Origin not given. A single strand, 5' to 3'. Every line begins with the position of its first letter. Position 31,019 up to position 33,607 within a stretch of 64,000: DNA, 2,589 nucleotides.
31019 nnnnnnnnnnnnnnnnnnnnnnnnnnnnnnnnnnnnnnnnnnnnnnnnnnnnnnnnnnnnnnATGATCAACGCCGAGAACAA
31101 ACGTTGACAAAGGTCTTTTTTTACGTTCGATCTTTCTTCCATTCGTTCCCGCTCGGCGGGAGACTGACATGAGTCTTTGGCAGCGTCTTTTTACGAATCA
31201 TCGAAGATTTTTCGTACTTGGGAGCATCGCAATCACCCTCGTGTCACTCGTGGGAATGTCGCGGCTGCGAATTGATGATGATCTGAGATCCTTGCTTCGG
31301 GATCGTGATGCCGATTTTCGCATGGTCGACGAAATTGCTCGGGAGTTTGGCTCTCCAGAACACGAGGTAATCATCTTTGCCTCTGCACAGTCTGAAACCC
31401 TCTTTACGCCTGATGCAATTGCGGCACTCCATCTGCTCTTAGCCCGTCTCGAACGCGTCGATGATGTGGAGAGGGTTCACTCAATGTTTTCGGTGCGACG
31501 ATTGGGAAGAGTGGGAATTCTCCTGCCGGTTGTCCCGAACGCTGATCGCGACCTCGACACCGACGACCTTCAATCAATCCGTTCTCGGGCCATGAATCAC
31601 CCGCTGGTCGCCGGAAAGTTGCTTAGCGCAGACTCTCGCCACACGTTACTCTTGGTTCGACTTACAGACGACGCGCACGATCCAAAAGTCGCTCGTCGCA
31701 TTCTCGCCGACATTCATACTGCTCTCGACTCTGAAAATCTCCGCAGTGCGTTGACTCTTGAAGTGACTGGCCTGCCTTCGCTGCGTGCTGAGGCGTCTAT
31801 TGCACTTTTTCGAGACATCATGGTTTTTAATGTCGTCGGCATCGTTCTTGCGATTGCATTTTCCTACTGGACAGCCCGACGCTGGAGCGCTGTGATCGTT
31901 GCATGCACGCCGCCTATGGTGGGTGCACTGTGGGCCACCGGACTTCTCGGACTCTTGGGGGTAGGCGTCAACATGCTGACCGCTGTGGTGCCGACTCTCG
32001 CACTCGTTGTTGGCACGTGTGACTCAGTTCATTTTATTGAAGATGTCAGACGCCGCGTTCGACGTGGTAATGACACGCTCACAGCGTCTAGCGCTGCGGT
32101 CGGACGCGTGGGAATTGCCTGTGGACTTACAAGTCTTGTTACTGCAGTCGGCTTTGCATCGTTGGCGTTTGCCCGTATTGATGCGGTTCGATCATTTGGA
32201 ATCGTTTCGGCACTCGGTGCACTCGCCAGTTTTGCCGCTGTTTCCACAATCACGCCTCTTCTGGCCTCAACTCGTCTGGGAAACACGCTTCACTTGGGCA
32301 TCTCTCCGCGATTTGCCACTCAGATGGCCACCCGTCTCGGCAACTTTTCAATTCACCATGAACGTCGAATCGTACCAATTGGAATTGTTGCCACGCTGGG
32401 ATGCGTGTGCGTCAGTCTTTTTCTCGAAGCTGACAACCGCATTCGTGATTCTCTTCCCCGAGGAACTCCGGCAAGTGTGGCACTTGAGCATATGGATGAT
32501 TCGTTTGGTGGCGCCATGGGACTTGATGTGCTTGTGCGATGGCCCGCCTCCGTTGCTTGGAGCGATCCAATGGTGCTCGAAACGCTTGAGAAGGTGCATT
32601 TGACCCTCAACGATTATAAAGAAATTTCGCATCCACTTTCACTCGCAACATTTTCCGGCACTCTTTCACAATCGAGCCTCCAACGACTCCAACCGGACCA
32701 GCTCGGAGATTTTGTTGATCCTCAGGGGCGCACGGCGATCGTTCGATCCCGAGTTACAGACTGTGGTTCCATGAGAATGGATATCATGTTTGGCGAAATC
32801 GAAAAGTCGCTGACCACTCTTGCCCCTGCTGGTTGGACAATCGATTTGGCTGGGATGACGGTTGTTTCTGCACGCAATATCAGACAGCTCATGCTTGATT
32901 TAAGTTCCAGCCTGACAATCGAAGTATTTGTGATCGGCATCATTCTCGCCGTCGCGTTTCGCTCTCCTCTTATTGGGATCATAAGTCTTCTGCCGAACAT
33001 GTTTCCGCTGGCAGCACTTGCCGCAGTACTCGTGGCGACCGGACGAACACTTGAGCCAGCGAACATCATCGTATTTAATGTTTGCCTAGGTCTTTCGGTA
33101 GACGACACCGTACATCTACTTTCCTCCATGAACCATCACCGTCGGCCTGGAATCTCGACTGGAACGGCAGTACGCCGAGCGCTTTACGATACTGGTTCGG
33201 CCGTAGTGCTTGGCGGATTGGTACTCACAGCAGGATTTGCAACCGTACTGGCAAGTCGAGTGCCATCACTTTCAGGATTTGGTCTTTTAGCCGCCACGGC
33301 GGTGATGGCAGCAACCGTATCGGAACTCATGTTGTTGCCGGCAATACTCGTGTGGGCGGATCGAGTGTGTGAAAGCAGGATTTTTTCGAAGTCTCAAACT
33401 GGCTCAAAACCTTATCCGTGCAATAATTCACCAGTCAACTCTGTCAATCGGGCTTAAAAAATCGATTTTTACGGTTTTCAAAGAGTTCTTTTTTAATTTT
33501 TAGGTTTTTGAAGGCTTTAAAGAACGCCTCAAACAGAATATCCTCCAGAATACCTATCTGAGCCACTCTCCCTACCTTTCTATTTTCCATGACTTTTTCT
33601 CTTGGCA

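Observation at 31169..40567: Dissociated ACP-AOS / HHxxxDG acyltransferase / GT2 / reductase / methyltransferase / MMPL cluster: candidate non-canonical sphingolipid-like glyco-aminolipid pathway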

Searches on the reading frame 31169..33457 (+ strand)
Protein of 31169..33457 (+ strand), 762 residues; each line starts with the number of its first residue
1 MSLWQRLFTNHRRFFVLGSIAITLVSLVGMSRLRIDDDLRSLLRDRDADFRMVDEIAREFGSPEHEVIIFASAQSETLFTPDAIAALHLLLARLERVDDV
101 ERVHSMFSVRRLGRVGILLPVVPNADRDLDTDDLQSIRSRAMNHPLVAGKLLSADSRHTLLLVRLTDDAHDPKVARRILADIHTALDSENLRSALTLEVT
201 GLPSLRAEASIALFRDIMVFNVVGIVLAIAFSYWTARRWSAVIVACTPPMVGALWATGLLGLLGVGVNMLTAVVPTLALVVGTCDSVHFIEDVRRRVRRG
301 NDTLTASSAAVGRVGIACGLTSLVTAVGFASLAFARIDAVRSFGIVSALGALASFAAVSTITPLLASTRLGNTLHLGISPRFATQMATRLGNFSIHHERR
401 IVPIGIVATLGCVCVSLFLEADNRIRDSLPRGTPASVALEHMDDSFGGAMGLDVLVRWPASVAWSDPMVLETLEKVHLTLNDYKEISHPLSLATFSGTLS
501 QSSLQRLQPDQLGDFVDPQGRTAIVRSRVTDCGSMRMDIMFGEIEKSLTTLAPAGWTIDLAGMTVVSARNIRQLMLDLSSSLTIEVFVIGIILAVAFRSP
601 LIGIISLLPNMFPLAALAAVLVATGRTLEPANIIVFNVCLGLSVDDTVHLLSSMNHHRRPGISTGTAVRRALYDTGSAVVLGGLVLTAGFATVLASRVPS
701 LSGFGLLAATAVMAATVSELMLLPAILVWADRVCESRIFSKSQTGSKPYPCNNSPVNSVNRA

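Call 3: search_protein_families(library=pfam, proteins=[window:31169-33457:+], max_evalue=0.01)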
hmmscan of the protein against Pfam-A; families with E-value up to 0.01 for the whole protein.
window:31169-33457:+ (762 aa): 3 families
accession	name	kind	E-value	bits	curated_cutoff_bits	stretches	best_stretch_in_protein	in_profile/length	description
PF03176.21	MMPL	-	3.3e-31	108.9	20.5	2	543-733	109-305/333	MMPL family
PF12349.14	Sterol-sensing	-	5.7e-11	42.9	22.3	1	251-360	18-127/153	Sterol-sensing domain of SREBP cleavage-activation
PF02460.24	Patched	-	3.2e-10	40.4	23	2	218-356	6-144/156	Patched SSD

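Call 9: search_protein_families(library=ncbifam, proteins=[window:31169-33457:+], max_evalue=0.01)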
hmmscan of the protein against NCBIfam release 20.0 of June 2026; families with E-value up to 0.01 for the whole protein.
window:31169-33457:+ (762 aa): 8 families
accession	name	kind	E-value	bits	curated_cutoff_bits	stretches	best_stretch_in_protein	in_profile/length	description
TIGR00921.1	2A067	subfamily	8.4e-53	179.5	351.9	2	11-366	3-343/733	hydrophobe/amphiphile efflux-3 (HAE3) family transporter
TIGR00833.1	actII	subfamily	1.4e-29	103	874.7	2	131-502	91-465/910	MMPL family RND transporter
TIGR03480.1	HpnN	hypoth_equivalog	5.2e-23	81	751.85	2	146-416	198-466/862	hopanoid biosynthesis associated RND transporter like protein HpnN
NF052374.1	HopndTporHpnN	equivalog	1.8e-08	32.9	1100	2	182-365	237-422/858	hopanoid transporter HpnN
TIGR00918.1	2A060602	subfamily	7.6e-08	30.5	1120.4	2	204-368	384-556/1145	transmembrane receptor Patched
NF045600.2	BstA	equivalog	1.3e-06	26.7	1400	1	141-387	205-448/903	sterol transporter cytoplasmic membrane protein BstA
NF052608.1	TrhMmycExpMmpL3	equivalog_domain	0.00017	20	1400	1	617-727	616-728/992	trehalose monomycolate exporter MmpL3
TIGR00916.1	2A0604s01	subfamily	0.0017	18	148.6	1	584-718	96-229/231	SecD/SecF family protein translocase subunit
